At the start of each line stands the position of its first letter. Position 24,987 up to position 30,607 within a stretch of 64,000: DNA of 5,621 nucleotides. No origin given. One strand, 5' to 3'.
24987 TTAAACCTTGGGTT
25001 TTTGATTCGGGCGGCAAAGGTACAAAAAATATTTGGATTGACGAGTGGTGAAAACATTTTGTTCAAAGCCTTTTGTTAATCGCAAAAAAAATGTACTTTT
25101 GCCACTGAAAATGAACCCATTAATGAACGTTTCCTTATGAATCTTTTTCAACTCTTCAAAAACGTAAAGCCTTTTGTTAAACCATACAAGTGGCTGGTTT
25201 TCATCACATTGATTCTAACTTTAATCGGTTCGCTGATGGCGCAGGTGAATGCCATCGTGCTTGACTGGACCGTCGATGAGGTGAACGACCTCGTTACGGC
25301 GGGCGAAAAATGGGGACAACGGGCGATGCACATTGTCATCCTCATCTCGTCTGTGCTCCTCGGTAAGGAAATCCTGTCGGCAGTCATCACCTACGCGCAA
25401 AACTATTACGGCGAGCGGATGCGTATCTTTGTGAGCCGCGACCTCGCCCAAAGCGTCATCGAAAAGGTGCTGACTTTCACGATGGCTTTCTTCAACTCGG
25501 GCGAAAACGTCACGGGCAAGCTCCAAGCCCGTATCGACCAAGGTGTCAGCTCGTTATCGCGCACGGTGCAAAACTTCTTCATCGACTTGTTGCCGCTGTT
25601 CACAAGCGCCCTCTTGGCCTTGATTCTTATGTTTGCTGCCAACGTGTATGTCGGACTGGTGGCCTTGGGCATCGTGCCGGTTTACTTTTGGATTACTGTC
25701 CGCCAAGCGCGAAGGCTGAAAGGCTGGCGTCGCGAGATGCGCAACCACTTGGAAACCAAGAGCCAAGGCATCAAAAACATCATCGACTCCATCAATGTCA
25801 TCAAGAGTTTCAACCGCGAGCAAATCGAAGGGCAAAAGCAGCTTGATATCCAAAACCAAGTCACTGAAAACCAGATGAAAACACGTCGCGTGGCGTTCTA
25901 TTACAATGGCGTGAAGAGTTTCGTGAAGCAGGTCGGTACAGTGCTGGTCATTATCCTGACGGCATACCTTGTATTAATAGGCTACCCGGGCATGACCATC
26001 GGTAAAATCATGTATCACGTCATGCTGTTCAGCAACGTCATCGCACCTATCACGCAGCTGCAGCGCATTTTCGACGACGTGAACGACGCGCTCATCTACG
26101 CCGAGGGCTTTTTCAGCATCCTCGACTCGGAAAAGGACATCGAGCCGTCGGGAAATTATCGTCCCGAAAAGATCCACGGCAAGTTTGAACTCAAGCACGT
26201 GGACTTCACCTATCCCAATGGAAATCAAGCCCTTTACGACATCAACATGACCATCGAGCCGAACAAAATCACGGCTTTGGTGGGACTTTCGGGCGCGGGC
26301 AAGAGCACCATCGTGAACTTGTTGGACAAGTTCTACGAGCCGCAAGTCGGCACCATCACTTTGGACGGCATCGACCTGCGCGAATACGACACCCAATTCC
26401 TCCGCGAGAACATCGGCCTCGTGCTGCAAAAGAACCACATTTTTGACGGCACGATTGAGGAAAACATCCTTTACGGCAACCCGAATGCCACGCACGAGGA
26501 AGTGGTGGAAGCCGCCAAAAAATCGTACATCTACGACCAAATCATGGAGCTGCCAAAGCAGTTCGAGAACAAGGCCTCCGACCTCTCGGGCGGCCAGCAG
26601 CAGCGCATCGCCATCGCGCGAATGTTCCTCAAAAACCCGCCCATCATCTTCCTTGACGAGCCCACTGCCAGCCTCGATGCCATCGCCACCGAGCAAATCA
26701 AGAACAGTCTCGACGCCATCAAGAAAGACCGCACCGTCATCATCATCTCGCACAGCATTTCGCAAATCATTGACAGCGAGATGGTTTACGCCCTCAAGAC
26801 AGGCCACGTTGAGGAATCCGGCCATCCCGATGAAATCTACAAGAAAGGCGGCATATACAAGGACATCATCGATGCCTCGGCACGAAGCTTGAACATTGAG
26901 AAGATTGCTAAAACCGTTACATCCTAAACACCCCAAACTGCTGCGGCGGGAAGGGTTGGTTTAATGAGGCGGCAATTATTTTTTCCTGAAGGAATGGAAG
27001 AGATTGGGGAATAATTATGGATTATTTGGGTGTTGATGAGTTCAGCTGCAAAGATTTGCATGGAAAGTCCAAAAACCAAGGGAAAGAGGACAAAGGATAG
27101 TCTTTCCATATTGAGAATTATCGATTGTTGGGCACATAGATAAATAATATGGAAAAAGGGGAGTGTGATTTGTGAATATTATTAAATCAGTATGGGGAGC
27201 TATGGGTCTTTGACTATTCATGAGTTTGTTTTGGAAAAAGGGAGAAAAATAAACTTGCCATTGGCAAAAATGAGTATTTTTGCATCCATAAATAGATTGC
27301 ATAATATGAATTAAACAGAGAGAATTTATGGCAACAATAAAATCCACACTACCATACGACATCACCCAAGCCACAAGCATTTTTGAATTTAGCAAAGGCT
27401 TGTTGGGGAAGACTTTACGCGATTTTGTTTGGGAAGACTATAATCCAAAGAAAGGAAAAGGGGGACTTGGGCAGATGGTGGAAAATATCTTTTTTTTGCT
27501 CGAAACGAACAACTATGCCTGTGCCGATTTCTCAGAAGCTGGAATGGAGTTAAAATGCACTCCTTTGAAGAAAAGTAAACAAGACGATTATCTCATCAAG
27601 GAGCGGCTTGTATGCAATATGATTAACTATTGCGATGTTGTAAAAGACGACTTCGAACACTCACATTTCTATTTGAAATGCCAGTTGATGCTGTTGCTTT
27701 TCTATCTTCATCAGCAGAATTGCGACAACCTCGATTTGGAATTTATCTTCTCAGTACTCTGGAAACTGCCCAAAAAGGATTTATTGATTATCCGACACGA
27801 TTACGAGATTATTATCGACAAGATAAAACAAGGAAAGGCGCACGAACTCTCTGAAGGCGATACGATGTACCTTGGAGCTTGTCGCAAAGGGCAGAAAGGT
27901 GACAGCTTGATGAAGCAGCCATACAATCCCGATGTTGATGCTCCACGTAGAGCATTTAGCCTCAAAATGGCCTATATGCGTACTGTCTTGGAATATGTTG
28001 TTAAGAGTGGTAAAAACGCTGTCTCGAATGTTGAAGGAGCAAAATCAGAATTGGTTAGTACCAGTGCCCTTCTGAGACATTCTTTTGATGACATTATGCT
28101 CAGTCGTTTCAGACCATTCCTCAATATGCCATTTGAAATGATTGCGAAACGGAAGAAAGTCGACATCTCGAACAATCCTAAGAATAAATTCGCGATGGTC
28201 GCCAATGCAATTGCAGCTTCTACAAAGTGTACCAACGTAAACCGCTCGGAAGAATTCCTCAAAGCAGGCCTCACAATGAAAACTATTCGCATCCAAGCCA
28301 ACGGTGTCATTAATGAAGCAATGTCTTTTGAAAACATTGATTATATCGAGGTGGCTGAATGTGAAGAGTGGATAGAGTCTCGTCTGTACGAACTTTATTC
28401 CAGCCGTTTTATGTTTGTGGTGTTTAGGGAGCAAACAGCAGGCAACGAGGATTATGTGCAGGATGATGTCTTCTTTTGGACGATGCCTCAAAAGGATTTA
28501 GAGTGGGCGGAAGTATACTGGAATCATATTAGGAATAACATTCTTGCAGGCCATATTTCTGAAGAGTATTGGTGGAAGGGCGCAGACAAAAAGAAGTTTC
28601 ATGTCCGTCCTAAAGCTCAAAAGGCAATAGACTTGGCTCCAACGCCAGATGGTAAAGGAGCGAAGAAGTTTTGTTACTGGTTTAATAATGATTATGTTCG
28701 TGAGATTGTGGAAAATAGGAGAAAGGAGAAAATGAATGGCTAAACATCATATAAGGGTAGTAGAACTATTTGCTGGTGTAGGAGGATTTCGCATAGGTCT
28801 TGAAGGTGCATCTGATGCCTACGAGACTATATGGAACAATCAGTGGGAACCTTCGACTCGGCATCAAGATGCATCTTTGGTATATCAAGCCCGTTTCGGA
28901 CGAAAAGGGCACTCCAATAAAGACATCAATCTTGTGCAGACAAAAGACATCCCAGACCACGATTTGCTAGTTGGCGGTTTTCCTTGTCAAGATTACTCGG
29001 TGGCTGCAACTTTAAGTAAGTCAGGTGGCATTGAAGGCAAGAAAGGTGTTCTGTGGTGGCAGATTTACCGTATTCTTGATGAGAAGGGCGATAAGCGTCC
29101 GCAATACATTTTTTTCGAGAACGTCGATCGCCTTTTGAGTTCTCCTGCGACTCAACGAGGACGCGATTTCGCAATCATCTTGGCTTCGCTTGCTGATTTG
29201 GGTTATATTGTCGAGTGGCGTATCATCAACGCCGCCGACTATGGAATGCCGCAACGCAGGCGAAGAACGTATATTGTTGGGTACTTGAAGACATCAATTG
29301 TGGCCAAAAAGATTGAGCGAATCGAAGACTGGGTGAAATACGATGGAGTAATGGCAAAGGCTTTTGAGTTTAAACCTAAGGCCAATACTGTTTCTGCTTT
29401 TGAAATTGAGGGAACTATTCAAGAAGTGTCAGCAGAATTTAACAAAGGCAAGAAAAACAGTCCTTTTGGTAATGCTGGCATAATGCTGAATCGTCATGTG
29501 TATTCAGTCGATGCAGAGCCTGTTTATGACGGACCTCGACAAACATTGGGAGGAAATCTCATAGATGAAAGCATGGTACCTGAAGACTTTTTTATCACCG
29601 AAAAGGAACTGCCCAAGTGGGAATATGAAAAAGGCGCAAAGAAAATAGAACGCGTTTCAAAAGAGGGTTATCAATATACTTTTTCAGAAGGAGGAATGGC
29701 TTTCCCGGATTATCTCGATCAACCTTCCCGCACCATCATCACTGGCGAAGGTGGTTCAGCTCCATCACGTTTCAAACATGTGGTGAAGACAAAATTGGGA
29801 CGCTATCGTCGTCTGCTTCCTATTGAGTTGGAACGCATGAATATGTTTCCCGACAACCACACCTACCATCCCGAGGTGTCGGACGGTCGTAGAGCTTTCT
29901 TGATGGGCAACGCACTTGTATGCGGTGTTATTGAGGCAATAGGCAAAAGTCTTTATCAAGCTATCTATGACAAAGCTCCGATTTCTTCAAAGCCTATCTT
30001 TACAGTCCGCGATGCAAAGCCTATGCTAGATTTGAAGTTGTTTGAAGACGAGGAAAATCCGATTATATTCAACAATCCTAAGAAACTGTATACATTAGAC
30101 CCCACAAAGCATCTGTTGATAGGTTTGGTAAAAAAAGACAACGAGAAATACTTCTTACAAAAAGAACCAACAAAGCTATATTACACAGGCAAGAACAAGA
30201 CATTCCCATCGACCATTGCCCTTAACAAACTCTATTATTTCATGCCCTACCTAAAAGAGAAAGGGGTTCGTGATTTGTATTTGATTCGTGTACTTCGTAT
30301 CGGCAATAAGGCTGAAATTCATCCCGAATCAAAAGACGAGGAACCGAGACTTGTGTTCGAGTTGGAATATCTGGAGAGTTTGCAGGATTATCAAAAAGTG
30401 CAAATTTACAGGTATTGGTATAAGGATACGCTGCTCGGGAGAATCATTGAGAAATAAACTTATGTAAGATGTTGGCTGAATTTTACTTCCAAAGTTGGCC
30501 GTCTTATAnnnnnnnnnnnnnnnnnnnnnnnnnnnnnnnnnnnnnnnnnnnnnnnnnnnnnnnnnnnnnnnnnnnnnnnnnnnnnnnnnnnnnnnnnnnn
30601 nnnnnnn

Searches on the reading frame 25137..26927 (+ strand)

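Call 42: search_protein_families(library=pfam, proteins=[window:25137-26927:+], max_evalue=0.001)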
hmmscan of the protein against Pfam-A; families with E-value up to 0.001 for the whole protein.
window:25137-26927:+ (596 aa): 5 families
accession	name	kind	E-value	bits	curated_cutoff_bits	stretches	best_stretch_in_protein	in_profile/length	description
PF00005.33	ABC_tran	-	1.8e-33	116.5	25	1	367-511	2-137/137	ABC transporter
PF00664.28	ABC_membrane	-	1.5e-26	94.1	28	1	22-303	2-272/274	ABC transporter transmembrane region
PF02463.25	SMC_N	-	4.7e-08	33.2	40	1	465-555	119-213/220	RecF/RecN/SMC N terminal domain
PF13304.12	AAA_21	-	1e-06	29.5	27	0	480-542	235-300/304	AAA domain, putative AbiEii toxin, Type IV TA system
PF03193.22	RsgA_GTPase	-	5.1e-05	23.6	30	1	364-407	95-137/174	RsgA GTPase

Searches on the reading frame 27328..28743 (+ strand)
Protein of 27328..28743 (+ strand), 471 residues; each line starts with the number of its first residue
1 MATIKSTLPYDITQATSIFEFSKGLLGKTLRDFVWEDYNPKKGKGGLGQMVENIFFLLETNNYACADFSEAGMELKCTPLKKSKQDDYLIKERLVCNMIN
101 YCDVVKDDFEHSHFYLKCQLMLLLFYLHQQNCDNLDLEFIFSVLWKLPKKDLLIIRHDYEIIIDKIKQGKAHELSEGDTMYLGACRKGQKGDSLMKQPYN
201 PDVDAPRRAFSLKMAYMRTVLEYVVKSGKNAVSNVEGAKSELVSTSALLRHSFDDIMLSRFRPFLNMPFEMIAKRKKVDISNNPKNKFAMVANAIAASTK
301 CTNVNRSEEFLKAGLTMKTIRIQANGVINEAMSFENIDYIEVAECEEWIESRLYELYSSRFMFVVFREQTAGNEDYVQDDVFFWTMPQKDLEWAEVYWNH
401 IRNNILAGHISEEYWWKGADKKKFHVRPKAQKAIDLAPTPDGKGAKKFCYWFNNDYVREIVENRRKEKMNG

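Call 42: search_protein_families(library=pfam, proteins=[window:27328-28743:+], max_evalue=0.001)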
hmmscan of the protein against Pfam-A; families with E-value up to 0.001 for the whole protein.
window:27328-28743:+ (471 aa): 1 family
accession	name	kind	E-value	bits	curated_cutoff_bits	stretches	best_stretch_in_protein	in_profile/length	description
PF02976.21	MutH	-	3.7e-34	117.1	23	2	58-158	3-103/103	DNA mismatch repair enzyme MutH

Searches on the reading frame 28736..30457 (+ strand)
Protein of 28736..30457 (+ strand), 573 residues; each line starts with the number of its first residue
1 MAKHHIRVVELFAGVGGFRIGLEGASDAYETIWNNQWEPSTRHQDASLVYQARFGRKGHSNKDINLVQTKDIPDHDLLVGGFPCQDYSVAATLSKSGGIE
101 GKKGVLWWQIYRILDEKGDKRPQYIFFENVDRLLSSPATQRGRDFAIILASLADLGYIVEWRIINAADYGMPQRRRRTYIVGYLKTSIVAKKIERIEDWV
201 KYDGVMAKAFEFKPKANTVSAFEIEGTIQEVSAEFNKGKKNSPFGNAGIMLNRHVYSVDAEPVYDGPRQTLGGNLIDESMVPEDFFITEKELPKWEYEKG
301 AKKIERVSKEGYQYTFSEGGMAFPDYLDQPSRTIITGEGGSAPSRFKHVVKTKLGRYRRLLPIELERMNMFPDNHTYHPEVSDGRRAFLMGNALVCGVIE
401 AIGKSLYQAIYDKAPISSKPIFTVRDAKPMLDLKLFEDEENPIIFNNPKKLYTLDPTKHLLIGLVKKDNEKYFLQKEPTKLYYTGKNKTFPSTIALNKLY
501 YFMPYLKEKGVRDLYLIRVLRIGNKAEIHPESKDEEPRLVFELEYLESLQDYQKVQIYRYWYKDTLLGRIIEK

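Call 42: search_protein_families(library=pfam, proteins=[window:28736-30457:+], max_evalue=0.001)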
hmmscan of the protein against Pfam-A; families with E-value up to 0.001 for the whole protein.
window:28736-30457:+ (573 aa): 1 family
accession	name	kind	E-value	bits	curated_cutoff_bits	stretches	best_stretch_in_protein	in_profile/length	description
PF00145.23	DNA_methylase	-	2.1e-62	211.9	22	1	6-407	1-323/324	C-5 cytosine-specific DNA methylase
